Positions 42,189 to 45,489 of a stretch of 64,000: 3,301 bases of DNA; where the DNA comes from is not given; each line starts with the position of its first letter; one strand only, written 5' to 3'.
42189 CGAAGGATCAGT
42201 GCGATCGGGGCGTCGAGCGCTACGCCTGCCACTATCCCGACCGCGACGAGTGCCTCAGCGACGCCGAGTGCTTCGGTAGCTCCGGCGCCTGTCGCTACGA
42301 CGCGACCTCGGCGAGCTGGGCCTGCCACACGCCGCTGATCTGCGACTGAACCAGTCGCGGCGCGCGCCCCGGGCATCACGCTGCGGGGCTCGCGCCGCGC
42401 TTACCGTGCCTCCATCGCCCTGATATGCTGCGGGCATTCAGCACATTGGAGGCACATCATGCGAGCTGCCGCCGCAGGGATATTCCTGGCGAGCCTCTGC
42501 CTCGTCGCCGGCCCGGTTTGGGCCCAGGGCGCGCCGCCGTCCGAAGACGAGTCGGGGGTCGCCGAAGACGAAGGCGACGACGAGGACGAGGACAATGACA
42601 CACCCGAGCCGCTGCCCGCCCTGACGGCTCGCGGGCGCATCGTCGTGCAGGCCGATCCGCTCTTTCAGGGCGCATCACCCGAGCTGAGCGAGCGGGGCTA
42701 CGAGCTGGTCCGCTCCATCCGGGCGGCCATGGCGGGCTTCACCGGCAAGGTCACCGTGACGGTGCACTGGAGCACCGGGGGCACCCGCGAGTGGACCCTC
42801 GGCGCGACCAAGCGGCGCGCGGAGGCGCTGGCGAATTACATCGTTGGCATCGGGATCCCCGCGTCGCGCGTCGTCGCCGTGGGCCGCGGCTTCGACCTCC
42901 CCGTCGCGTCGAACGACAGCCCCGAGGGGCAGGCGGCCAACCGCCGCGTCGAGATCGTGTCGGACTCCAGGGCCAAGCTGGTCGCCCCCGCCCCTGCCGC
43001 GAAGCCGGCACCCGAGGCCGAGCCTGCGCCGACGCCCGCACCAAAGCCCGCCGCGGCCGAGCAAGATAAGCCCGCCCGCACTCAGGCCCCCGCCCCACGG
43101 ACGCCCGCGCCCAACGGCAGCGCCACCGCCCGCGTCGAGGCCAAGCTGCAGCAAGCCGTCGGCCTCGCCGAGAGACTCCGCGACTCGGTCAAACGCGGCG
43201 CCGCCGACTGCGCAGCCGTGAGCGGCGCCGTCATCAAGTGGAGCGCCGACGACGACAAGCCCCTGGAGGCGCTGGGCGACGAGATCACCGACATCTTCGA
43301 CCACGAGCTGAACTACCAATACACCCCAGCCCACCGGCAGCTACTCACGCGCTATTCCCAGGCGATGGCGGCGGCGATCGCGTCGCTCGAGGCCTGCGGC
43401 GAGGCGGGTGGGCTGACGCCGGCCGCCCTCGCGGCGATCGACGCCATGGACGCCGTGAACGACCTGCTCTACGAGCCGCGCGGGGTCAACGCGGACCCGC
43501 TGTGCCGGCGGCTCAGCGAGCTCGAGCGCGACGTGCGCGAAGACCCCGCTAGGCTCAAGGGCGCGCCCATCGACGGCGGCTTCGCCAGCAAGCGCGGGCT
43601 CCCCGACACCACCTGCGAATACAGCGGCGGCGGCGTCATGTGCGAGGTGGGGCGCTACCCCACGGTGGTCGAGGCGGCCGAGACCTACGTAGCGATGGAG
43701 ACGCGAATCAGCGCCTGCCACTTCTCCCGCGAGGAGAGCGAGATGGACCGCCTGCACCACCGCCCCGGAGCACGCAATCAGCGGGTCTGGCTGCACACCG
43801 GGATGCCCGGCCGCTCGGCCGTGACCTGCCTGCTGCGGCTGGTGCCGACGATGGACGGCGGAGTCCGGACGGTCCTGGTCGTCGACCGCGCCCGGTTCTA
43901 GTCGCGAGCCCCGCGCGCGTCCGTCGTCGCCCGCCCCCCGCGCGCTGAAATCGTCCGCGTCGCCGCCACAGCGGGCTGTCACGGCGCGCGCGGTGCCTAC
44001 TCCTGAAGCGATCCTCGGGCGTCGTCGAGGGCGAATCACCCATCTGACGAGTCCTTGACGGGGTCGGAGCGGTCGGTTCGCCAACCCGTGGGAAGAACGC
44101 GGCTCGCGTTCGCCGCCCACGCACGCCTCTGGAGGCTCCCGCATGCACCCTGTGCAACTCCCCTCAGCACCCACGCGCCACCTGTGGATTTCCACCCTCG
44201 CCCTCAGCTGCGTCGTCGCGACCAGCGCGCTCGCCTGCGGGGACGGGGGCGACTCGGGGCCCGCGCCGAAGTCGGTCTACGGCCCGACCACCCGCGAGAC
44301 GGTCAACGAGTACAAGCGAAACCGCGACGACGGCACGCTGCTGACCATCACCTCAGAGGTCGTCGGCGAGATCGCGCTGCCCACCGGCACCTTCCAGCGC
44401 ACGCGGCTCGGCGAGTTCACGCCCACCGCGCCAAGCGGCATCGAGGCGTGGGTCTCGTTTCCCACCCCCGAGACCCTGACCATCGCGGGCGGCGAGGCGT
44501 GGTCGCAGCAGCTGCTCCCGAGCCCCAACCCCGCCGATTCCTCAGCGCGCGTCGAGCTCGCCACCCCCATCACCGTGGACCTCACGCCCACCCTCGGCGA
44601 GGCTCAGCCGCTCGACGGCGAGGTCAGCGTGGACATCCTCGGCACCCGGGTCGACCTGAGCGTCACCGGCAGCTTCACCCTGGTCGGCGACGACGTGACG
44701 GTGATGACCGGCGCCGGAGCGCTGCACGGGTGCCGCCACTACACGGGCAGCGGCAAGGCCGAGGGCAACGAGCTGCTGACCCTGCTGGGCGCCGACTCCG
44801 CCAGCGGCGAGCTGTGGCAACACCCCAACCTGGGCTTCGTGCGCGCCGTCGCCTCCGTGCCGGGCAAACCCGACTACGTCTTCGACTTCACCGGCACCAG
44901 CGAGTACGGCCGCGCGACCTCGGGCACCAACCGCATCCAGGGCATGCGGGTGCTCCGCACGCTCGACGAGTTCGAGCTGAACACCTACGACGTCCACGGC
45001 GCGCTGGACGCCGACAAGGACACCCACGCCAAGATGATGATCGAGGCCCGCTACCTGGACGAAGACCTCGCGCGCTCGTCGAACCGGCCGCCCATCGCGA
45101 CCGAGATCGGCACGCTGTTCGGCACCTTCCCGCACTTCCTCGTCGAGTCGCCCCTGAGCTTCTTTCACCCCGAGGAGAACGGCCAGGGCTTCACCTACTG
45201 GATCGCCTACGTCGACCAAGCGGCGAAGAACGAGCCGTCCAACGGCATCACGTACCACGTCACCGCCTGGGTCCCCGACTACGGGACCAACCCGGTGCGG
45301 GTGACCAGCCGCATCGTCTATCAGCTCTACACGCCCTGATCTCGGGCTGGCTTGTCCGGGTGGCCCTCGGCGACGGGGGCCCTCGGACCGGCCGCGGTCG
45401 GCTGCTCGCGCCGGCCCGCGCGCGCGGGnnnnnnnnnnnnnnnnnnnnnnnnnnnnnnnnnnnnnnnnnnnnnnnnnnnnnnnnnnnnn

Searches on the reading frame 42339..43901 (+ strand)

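Call 35: search_protein_families(library=pfam, proteins=[window:42339-43901:+], max_evalue=0.0001)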
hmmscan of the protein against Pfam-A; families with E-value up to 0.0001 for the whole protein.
window:42339-43901:+ (520 aa): 1 family
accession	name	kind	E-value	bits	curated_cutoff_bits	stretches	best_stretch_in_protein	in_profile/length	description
PF00691.25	OmpA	-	2.3e-09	37.9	27.2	1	108-202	1-98/98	OmpA family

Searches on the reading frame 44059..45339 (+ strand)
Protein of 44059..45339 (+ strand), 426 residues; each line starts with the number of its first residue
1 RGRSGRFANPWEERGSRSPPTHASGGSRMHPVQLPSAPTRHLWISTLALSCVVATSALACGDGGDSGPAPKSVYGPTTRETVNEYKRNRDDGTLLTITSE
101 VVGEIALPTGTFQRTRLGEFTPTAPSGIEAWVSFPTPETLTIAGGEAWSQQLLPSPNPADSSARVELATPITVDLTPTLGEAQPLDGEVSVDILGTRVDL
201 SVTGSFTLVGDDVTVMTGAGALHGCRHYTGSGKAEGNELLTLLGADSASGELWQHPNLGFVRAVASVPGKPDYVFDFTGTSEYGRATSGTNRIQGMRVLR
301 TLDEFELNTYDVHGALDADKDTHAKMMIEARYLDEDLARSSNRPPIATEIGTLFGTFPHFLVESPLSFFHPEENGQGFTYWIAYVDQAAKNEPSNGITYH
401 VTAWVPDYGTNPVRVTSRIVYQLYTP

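Call 35: search_protein_families(library=pfam, proteins=[window:44059-45339:+], max_evalue=0.0001)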
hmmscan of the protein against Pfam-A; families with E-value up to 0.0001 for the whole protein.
window:44059-45339:+ (426 aa): 0 families

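Call 47: find_homologous_proteins(query=window:44059-45336:+, max_evalue=1e-30)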
Query window:44059-45336:+ (426 aa): 51 proteins with E <= 1e-30 among 8000 candidates.
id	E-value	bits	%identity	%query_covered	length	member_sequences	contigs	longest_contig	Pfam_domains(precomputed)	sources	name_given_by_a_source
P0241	1.2e-241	820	89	93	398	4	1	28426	-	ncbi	-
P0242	1.9e-224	763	84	93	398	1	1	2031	-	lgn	-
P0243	2.0e-159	549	61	92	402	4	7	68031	-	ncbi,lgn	-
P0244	1.0e-157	543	64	84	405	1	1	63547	-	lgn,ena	-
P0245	5.0e-143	495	58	91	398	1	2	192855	-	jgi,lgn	jgi:hypothetical protein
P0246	5.1e-140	485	57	89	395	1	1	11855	-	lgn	-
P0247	8.5e-132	458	56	84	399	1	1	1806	-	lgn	-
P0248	5.8e-125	435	52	87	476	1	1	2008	-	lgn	-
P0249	1.4e-122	428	51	90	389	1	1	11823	-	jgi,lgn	-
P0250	7.0e-118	412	53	89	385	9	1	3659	-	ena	-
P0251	1.2e-69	253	42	84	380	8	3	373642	-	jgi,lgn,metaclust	metaclust:\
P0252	1.2e-67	247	38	90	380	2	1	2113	-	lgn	-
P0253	3.2e-66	242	39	91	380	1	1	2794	-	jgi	jgi:hypothetical protein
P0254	2.9e-61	226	37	85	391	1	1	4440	-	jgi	jgi:hypothetical protein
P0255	1.0e-59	221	35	86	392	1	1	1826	-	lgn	-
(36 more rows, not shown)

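Call 49: find_encoding_contigs(protein=P0241, flank=10000, max_places=4)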
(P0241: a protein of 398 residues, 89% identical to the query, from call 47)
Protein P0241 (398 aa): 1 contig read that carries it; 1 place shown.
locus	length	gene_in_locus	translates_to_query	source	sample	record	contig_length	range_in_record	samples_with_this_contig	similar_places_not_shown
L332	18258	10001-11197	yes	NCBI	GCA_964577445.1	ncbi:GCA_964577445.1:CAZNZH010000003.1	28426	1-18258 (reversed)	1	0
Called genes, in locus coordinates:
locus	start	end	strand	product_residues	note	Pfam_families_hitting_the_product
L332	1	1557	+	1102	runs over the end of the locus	PF08379:Bact_transglu_N, PF01841:Transglut_core, PF09899:DUF2126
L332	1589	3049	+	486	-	PF04174:CP_ATPgrasp_1, PF14403:CP_ATPgrasp_2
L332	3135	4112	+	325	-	PF04168:Alpha-E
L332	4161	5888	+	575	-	PF13230:GATase_4, PF08379:Bact_transglu_N, PF01841:Transglut_core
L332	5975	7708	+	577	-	PF00850:Hist_deacetyl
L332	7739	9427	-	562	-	PF02690:Na_Pi_cotrans, PF01895:PhoU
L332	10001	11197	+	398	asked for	-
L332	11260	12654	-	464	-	PF04706:Dickkopf_N (faint)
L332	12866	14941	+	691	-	PF05496:RuvB_N (faint), PF00910:RNA_helicase (faint), PF06068:TIP49 (faint), PF07728:AAA_5 (faint), PF13191:AAA_16 (faint), PF13238:AAA_18 (faint), PF13401:AAA_22 (faint), PF00004:AAA, +3 more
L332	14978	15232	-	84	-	-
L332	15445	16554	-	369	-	-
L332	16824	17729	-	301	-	-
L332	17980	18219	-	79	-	PF05534:HicB (weak)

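Call 50: find_encoding_contigs(protein=P0243, flank=10000, max_places=3)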
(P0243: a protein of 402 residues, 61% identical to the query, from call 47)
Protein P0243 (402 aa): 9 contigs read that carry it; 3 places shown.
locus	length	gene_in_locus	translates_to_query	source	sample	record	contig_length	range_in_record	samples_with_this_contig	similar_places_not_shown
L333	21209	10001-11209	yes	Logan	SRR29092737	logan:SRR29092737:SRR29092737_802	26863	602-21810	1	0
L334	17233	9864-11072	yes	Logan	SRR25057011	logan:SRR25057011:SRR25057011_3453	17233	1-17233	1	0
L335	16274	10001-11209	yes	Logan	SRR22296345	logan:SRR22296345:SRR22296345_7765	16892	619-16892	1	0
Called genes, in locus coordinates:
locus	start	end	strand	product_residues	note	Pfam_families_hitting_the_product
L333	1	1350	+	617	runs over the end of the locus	PF02310:B12-binding, PF04055:Radical_SAM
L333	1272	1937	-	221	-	-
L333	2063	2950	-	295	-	-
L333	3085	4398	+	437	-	PF00326:Peptidase_S9 (weak)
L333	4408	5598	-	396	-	-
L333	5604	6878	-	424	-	PF00144:Beta-lactamase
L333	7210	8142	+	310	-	PF09992:NAGPA (weak)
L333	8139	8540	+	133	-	PF03692:CxxCxxCC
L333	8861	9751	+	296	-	PF03781:FGE-sulfatase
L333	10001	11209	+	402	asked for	-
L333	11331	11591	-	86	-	-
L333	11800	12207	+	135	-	-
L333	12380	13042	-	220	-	PF13505:OMP_b-brl (weak)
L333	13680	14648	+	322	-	-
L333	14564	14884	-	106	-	PF13385:Laminin_G_3 (weak)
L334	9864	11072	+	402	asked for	-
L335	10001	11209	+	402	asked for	-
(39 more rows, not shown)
